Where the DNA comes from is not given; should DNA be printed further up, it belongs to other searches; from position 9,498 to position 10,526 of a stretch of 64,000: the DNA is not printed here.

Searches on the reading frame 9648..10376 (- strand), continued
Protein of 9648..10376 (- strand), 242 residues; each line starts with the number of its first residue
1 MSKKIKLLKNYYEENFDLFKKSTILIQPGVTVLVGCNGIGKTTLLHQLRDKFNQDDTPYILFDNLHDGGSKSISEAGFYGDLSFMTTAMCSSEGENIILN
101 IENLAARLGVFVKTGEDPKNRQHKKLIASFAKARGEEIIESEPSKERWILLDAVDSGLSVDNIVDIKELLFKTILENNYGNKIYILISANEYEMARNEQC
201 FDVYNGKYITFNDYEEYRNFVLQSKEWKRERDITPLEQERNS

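Call 60: find_related_loci(query=A3, collection=genome_contigs, flank=8000)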
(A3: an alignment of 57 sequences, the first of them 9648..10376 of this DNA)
Query A3 (242 aa) in genome_contigs; peptide patterns used: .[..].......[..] (x = any residue, [..] = any of these).
600 stretches matched a pattern (row limit reached: there are more); 17 encode a relative of the query (tblastn E <= 1e-3); 17 distinct loci.
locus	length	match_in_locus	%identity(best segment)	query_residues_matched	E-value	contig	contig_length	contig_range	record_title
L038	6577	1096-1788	67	1-231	8e-103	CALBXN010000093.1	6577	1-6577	MAG TPA_asm: uncultured Treponema sp. isolate SRR6425805_bin.27_CONCOCT_v1.1_MAG genome assembly, contig: ERZ1767615.565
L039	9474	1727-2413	58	1-231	1e-87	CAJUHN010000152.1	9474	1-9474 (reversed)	MAG TPA_asm: uncultured Lachnospiraceae bacterium isolate MGBC136627 genome assembly, contig: MGBC136627.152, whole geno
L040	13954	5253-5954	56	1-237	2e-80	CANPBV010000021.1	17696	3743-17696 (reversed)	MAG TPA_asm: uncultured Tenericutes bacterium isolate SRR15604531_bin.56_metawrap_v1.3_MAG genome assembly, contig: NODE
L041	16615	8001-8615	47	1-231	2e-69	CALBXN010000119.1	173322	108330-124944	MAG TPA_asm: uncultured Treponema sp. isolate SRR6425805_bin.27_CONCOCT_v1.1_MAG genome assembly, contig: ERZ1767615.17,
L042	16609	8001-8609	46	1-228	6e-64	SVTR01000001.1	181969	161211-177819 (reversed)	MAG: Oscillospiraceae bacterium isolate SIG700 NODE_1326_length_181969_cov_4.929741, whole genome shotgun sequence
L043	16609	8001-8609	46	1-228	2e-63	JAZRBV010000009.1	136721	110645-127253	MAG: Eubacteriales bacterium isolate T1900045124_TC20190118.MAGScoT_cleanbin_000005 SGB_4856_k141_323471, whole genome s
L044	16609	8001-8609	46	1-228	4e-63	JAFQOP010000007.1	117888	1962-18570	MAG: Clostridia bacterium isolate RGIG2009 Goat_Colon-1__c474984, whole genome shotgun sequence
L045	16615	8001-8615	44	1-231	1e-60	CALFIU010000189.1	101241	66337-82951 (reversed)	MAG TPA_asm: uncultured Bacteroidales bacterium isolate ERR1278074_bin.74_CONCOCT_v1.1_MAG genome assembly, contig: ERZ8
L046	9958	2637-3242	38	4-232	5e-42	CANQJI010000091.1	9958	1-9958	MAG: uncultured Akkermansia sp. isolate Lapin-032__bin122 genome assembly, contig: Lapin-032__NODE_9217_length_9958_cov_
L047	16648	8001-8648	34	1-241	7e-36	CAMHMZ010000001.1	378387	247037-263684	MAG: uncultured Clostridia bacterium isolate SRR11784281_bin.87_metaWRAP_v1.3_MAG genome assembly, contig: ERZ12203356.2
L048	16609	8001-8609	46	3-231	7e-65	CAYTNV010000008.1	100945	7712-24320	MAG TPA_asm: uncultured Blautia sp. isolate SRP222994_co1_531 genome assembly, contig: NODE_187_length_100945_cov_61.339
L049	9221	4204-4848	24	4-213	2e-7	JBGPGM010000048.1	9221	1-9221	MAG: Phycisphaerae bacterium isolate OBJ_0618_7090110_42 k141_3033576_length_9221_cov_11.0000, whole genome shotgun sequ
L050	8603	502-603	53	15-48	5e-7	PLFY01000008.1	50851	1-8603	MAG: Acidobacteriaceae bacterium isolate bog_226 73.20110800_S3D.6_contig_325, whole genome shotgun sequence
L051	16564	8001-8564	25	10-192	7e-7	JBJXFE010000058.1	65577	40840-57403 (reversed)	MAG: Phycisphaerales bacterium isolate F1F2.bin.534 k127_9905139, whole genome shotgun sequence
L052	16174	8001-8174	43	1-53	3e-5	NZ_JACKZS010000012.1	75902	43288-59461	Nostoc sp. UCD121 NODE_12_length_75902_cov_10.3455_ID_23, whole genome shotgun sequence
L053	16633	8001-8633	25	14-218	4e-5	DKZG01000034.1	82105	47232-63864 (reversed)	MAG TPA_asm: Ruminococcaceae bacterium UBA7080 UBA7080_contig_3056, whole genome shotgun sequence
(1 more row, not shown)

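Call 61: fold_search(model_id=the predicted structure, library=viral)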
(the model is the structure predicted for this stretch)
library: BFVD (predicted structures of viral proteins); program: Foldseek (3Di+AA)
matches with E <= 10: 888; with E <= 0.001: 3
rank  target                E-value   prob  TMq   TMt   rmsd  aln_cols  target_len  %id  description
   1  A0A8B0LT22            2.3e-04  1.00  0.50  0.41   7.1       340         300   11  ATPase AAA-type core domain-containing protein [uncultured archaeal virus]
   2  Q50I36                8.1e-04  1.00  0.42  0.47   8.8       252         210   12  Putative ATPase [Acidianus rod-shaped virus 1]
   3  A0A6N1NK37            9.2e-04  0.99  0.41  0.20  18.5       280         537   15  ATP binding cassette sub family F [Tupanvirus soda lake]
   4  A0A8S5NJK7            2.2e-03  1.00  0.36  0.44   5.1       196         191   15  AAA domain-containing protein [Siphoviridae sp. cttFh17]
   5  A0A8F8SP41            2.5e-03  0.84  0.29  0.21  19.7       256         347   14  (no name in the UniProt tables at hand)
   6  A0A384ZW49            2.7e-03  1.00  0.46  0.41   8.3       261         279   15  ABC transporter domain-containing protein [Dickeya phage vB_DsoM_JA13]
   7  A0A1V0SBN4            2.7e-03  0.97  0.40  0.20  13.0       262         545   15  ABC transporter [Catovirus CTV1]
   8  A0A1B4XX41            3.9e-03  0.69  0.22  0.17  14.4       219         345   13  Pnk [Tenacibaculum phage pT24]
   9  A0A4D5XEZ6            4.4e-03  0.96  0.34  0.25   9.9       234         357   13  Packaging ATPase [Mimivirus LCMiAC02]
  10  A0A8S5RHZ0            5.0e-03  0.93  0.38  0.40  14.5       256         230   18  Putative ATP-dependent RNA helicase [virus sp. ctML55]
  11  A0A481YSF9            7.3e-03  0.97  0.43  0.42   8.4       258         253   14  ABC transporter [Marseillevirus LCMAC101]
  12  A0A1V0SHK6            7.3e-03  0.80  0.29  0.34  11.1       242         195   12  Uncharacterized protein [Hokovirus HKV1]
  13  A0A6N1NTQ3            8.3e-03  0.97  0.46  0.24   7.6       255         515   16  ABC transporter [Tupanvirus soda lake]
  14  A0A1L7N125            8.3e-03  0.72  0.28  0.17  12.8       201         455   15  AAA+ ATPase domain-containing protein [Ralstonia phage RP12]
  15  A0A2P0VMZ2            1.0e-02  0.96  0.41  0.21   9.1       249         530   12  DNA mismatch repair ATPase MutS subfamily 8 [Tetraselmis virus 1]
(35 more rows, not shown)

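Call 68: find_encoding_contigs(protein=P0009, flank=8000, max_places=1)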
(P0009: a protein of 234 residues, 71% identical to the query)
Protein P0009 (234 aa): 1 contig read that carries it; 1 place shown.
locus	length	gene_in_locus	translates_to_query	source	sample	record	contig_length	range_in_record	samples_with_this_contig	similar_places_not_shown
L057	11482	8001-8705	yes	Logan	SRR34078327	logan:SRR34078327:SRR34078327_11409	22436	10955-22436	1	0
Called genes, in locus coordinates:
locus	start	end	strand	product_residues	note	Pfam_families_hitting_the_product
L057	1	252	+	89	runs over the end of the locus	-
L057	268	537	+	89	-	-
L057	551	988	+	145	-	-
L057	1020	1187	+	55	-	-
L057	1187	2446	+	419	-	PF00078:RVT_1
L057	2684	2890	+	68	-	-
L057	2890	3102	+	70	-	-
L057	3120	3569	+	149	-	-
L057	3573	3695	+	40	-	-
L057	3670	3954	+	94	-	-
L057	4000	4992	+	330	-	-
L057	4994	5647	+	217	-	-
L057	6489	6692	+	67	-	PF07927:HicA_toxin (weak)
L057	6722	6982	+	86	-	-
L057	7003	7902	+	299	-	PF01555:N6_N4_Mtase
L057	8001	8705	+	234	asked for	PF13175:AAA_15 (weak), PF13173:AAA_14 (faint)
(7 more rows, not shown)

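Call 69: find_encoding_contigs(protein=P0005, flank=6000, max_places=1)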
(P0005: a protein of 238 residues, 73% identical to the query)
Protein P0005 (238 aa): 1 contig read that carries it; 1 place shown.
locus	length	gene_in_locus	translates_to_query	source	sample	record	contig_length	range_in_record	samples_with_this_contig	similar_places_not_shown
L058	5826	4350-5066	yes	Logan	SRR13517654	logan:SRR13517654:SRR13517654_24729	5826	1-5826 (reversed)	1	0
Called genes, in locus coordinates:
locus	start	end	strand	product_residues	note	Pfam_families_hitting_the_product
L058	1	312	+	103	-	?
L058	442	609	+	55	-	-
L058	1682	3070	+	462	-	PF01385:OrfB_IS605 (weak), PF07282:Cas12f1-like_TNB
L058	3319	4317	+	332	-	PF00589:Phage_integrase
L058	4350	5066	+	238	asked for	PF13175:AAA_15 (weak), PF13173:AAA_14 (weak)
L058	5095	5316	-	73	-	-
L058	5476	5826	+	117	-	?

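Call 71: search_protein_families(library=pfam, alignment_id=A3, max_evalue=0.01)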
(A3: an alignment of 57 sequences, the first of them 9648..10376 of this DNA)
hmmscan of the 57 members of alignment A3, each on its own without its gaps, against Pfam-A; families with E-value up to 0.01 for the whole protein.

A. member 1, window:9648-10376:- (242 aa): 10 families
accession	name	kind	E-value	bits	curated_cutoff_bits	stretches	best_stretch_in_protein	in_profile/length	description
PF13175.12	AAA_15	-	1.9e-06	28.2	32.1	1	14-197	9-150/374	AAA ATPase domain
PF13401.12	AAA_22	-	8.1e-06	26.6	27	1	28-73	5-50/130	AAA domain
PF13173.12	AAA_14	-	7.8e-05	23.1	27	1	30-69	4-44/129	AAA domain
PF09439.16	SRPRB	-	0.00032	20.6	25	0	151-196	77-125/178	Signal recognition particle receptor beta subunit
PF04310.18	MukB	-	0.00097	19.4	23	1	19-83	17-81/226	MukB N-terminal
PF13476.12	AAA_23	-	0.0026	18.9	27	1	14-46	5-37/201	AAA domain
PF13304.12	AAA_21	-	0.0029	18.1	27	1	30-148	1-109/304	AAA domain, putative AbiEii toxin, Type IV TA system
PF02463.25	SMC_N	-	0.0036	17.2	40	0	14-46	8-42/220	RecF/RecN/SMC N terminal domain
PF05729.18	NACHT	-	0.0047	17.2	26.7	0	30-57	2-29/167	NACHT domain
PF00005.33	ABC_tran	-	0.0065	17.5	25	0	30-54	13-37/137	ABC transporter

B. families by the number of members that match (of 57 scanned): 50 families (the first 25 are shown)
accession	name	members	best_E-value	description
PF00005.33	ABC_tran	56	4.8e-07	ABC transporter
PF13401.12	AAA_22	56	5.2e-07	AAA domain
PF02463.25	SMC_N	54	2.7e-07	RecF/RecN/SMC N terminal domain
PF13476.12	AAA_23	53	1.1e-10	AAA domain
PF13175.12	AAA_15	52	4.7e-08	AAA ATPase domain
PF13173.12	AAA_14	47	3.3e-06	AAA domain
PF13555.12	AAA_29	44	4.2e-06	P-loop containing region of AAA domain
PF13304.12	AAA_21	32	9.5e-05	AAA domain, putative AbiEii toxin, Type IV TA system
PF24883.2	NPHP3_N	29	1.5e-05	Nephrocystin 3, N-terminal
PF05729.18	NACHT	26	4.8e-07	NACHT domain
PF13604.12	AAA_30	26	9.9e-05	AAA domain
PF01637.24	ATPase_2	25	5.7e-08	ATPase domain predominantly from Archaea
PF00004.35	AAA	20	2.1e-06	ATPase family associated with various cellular activities (AAA)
PF03193.22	RsgA_GTPase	19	0.00019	RsgA GTPase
PF13191.12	AAA_16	17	1.7e-05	AAA ATPase domain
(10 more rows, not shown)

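Call 75: search_dna_similar(query=window:9648-10376:-, collection=plasmids, mode=protein, max_evalue=0.001, max_rows=15)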
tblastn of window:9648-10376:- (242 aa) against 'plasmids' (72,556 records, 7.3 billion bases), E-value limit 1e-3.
No match.
